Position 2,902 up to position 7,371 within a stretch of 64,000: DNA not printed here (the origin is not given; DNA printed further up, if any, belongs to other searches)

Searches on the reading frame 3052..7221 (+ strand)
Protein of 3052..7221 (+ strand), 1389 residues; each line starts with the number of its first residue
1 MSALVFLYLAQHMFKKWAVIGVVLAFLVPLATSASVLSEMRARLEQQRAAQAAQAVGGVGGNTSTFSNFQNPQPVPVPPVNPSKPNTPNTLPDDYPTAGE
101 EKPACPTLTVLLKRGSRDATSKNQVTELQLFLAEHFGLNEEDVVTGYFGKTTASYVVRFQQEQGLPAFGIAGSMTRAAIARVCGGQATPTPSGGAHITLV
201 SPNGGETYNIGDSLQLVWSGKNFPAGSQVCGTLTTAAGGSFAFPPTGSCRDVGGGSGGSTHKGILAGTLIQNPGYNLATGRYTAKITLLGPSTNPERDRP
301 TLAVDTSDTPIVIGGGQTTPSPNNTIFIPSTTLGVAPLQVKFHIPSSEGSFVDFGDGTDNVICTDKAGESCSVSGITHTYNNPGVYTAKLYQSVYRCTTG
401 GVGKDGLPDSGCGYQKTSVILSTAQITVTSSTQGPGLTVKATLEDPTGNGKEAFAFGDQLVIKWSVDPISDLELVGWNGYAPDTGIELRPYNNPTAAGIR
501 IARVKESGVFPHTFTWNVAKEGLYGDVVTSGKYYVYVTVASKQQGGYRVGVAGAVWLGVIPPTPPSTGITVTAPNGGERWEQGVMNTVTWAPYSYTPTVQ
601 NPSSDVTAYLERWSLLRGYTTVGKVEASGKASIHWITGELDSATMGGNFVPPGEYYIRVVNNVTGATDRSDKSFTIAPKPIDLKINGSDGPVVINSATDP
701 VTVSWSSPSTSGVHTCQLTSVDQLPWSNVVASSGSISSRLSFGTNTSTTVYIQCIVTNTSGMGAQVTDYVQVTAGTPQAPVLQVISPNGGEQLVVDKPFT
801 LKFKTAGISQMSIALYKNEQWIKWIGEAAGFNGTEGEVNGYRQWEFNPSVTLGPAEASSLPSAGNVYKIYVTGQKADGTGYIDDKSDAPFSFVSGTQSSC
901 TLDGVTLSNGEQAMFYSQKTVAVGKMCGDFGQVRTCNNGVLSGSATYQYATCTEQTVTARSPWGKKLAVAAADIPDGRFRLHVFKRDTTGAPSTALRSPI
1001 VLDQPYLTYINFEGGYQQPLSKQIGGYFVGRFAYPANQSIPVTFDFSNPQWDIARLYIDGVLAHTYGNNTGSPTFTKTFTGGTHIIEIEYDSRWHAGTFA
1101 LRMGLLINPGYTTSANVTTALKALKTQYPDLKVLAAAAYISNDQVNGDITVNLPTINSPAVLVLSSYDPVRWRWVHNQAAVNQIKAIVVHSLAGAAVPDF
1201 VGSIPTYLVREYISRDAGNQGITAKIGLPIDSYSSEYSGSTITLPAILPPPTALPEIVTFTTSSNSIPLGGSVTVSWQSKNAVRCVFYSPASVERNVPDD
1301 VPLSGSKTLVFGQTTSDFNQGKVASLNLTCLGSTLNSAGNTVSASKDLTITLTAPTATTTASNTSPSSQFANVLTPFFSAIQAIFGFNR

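Call 9: search_protein_families(library=pfam, proteins=[window:3052-7221:+], max_evalue=0.01)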
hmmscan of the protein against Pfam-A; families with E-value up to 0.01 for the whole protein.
window:3052-7221:+ (1389 aa): 2 families
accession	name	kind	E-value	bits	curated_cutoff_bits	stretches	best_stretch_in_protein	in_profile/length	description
PF01471.23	PG_binding_1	-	3.8e-09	37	23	1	122-179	2-57/57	Putative peptidoglycan binding domain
PF18911.6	PKD_4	-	0.0042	17.5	27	0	352-390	39-66/85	PKD domain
